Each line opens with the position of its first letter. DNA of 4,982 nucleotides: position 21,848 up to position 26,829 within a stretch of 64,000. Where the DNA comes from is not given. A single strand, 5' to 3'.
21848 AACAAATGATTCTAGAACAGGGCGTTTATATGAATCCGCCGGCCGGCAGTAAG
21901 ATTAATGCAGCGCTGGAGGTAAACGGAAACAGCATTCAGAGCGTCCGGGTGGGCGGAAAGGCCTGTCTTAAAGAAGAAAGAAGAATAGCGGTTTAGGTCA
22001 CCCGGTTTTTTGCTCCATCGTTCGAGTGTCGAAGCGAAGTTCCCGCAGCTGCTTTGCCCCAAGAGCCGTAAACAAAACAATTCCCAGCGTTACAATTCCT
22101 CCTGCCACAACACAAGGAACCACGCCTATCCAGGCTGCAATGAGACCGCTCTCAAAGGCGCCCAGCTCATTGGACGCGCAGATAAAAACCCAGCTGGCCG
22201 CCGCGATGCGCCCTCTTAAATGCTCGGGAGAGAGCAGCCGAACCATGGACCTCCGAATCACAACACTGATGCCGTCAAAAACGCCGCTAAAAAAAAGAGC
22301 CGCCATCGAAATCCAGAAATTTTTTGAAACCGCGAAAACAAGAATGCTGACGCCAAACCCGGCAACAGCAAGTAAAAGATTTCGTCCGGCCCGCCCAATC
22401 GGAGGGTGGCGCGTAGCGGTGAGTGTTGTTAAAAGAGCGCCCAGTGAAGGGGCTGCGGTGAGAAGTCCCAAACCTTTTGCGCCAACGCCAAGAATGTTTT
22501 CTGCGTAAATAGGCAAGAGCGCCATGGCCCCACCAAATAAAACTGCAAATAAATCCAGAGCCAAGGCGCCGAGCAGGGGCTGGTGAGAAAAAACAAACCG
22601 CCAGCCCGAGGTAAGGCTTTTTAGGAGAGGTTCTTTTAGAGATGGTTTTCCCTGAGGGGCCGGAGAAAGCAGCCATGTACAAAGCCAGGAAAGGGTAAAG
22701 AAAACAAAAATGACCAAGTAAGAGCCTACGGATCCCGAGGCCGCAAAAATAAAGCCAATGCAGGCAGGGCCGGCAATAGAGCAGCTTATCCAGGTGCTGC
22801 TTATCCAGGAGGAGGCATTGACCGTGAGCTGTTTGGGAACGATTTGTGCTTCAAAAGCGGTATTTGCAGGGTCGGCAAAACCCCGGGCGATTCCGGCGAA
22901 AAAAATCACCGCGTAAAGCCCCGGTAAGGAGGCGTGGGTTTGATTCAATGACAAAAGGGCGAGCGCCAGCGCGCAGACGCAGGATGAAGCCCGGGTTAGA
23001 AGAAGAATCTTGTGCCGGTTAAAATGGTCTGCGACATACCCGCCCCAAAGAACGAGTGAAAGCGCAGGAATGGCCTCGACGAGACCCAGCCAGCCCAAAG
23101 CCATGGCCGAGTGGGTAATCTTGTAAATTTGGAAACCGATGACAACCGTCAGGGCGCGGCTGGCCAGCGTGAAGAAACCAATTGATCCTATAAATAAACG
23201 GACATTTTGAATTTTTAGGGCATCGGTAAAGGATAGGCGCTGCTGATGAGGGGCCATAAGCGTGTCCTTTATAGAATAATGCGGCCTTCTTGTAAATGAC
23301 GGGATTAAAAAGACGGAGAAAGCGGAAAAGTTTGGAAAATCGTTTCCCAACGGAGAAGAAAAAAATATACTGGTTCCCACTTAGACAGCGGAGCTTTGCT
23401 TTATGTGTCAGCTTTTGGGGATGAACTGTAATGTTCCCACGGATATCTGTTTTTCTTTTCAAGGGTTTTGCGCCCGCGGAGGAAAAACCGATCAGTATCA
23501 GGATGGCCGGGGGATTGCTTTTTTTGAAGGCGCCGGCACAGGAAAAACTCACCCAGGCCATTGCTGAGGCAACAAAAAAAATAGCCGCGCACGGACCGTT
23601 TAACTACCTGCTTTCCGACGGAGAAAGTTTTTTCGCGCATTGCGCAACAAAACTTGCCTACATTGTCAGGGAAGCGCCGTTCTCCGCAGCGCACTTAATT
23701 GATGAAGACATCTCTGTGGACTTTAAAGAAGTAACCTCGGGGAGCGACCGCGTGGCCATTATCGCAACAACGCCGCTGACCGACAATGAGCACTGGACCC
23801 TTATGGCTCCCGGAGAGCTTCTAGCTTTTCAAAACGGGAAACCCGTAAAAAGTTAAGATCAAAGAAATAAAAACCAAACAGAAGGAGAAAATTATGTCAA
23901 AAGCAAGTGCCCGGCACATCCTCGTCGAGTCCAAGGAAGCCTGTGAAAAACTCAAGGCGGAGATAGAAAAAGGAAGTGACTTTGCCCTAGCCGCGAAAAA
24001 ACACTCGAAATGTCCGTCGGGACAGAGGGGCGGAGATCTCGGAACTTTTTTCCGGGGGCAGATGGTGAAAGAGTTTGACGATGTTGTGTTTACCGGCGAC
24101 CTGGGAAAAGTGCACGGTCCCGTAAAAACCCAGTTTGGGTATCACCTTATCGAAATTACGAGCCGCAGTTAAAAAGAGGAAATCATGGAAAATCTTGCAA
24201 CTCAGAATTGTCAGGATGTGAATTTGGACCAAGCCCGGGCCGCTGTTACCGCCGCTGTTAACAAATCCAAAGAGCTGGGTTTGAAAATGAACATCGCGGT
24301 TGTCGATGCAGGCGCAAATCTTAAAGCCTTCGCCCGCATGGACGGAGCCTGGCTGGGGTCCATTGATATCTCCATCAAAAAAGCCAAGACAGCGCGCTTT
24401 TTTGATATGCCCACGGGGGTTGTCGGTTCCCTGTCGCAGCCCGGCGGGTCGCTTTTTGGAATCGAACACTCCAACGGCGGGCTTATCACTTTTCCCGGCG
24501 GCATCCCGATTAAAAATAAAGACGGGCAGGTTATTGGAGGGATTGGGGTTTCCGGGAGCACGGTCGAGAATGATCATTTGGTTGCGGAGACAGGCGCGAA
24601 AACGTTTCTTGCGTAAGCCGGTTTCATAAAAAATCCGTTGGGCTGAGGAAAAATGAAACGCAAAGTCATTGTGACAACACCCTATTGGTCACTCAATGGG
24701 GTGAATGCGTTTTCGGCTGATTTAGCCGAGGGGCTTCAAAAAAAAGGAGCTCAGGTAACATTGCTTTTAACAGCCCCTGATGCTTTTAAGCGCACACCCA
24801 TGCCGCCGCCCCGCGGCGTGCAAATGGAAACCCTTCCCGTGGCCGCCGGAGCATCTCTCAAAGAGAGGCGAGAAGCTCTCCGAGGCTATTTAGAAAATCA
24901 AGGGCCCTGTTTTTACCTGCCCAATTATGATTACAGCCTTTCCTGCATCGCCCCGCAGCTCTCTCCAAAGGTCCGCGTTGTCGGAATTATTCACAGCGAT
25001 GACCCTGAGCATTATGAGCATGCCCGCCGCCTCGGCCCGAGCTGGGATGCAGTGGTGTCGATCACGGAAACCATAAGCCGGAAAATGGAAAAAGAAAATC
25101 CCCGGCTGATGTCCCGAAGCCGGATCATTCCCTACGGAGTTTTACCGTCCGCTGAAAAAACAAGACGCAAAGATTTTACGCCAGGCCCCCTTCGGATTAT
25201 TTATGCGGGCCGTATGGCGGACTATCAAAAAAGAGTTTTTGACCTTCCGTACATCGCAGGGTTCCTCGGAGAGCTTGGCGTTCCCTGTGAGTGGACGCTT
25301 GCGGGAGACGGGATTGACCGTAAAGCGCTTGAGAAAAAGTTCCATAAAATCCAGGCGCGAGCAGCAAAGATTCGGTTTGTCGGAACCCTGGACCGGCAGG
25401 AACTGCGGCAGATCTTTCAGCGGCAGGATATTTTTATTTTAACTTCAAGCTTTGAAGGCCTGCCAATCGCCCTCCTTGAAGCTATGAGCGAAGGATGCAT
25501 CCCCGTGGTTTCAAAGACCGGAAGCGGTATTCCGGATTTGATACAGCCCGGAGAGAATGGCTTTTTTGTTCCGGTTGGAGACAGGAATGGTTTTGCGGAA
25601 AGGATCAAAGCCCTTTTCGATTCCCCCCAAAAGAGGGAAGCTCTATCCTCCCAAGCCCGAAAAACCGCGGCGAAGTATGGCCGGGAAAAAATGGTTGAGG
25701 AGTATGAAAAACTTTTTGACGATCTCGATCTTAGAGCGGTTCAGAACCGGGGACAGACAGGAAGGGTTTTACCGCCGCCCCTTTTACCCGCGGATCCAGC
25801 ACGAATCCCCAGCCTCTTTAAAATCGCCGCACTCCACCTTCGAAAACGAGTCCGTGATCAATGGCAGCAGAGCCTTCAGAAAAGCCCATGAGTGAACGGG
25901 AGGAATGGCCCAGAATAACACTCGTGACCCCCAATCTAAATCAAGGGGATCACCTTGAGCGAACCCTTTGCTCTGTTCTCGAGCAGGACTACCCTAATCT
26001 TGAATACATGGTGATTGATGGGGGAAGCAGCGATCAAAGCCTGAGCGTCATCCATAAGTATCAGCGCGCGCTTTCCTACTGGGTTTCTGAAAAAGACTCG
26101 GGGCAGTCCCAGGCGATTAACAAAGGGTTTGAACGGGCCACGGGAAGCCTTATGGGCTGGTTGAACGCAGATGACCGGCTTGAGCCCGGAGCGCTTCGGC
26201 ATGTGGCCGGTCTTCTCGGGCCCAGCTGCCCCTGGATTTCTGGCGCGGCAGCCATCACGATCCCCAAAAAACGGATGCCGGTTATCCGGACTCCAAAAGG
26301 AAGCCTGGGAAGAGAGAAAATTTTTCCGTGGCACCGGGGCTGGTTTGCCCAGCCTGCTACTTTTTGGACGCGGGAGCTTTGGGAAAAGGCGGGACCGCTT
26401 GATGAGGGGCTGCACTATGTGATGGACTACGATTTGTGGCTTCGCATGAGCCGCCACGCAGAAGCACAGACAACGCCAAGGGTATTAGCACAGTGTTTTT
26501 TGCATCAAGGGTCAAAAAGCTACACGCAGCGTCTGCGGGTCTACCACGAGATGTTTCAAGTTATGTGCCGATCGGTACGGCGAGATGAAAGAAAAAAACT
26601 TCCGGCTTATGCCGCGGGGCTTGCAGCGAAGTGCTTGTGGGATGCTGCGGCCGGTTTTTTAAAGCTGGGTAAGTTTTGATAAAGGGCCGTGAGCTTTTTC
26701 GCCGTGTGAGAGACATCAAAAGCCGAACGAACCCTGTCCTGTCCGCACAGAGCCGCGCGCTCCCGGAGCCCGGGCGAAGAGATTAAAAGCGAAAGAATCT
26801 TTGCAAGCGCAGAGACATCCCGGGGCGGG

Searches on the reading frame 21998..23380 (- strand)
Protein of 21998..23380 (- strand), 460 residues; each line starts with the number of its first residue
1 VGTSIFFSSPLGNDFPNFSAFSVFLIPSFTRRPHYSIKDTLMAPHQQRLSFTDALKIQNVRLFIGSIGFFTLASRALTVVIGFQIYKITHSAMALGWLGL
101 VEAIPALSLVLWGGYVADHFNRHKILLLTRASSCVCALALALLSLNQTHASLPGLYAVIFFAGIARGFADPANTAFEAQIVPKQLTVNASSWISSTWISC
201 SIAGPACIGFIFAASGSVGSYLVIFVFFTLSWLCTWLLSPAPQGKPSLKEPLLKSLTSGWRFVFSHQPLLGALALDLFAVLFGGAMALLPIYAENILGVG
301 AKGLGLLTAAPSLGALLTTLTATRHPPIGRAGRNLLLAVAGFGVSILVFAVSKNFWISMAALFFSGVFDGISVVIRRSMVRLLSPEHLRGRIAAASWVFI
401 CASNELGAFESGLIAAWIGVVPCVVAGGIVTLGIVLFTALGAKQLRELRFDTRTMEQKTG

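Call 22: search_protein_families(library=pfam, proteins=[window:21998-23380:-], max_evalue=0.001)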
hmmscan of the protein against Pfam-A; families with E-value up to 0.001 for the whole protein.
window:21998-23380:- (460 aa): 2 families
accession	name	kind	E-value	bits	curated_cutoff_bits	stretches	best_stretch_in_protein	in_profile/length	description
PF07690.21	MFS_1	-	1.1e-21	77.6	33.4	1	68-320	5-253/347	Major Facilitator Superfamily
PF05977.19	MFS_3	-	4.5e-20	72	27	1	78-432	30-384/524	Transmembrane secretion effector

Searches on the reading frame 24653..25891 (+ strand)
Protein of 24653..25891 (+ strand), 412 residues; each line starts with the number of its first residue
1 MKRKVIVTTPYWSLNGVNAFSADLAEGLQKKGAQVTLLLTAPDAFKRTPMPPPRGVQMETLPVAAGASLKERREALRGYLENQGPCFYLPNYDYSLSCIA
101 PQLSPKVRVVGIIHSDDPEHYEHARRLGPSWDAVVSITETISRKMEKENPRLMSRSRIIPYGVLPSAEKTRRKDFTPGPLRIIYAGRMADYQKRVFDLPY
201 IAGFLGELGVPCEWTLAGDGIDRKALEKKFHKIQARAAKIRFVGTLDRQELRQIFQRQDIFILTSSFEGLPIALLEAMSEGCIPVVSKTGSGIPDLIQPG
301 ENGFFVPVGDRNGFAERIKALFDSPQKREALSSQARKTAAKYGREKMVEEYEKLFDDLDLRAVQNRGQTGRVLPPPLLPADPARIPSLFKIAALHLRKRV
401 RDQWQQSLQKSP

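Call 21: search_protein_families(library=pfam, proteins=[window:24653-25891:+], max_evalue=0.001)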
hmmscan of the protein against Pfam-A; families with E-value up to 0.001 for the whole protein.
window:24653-25891:+ (412 aa): 5 families
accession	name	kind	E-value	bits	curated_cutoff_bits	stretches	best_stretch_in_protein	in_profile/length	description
PF00534.26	Glycos_transf_1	-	2.8e-25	89.3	26.4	1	177-337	13-171/172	Glycosyl transferases group 1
PF13692.12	Glyco_trans_1_4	-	1e-22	81.4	27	1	181-323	3-141/142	Glycosyl transferases group 1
PF20706.3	GT4-conflict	-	5.1e-09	36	26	1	119-339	135-372/385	Family 4 Glycosyltransferase in conflict systems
PF13524.12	Glyco_trans_1_2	-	1.7e-07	31.7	25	1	235-339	27-129/144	Glycosyl transferase-like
PF13439.12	Glyco_transf_4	-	2.8e-05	24.7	28.5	1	15-163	2-166/170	Glycosyltransferase Family 4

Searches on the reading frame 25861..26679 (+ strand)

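Call 21: search_protein_families(library=pfam, proteins=[window:25861-26679:+], max_evalue=0.001)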
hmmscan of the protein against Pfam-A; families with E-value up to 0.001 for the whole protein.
window:25861-26679:+ (272 aa): 3 families
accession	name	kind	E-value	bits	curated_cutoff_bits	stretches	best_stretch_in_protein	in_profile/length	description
PF00535.33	Glycos_transf_2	-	5.7e-20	72.4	23.3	1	21-117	2-101/168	Glycosyl transferase family 2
PF13641.12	Glyco_tranf_2_3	-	3.1e-09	37.6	27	1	17-119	1-111/230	Glycosyltransferase like family 2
PF10111.15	Glyco_tranf_2_2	-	1.7e-06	28.2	27.3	1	42-112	23-99/276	Glycosyltransferase like family 2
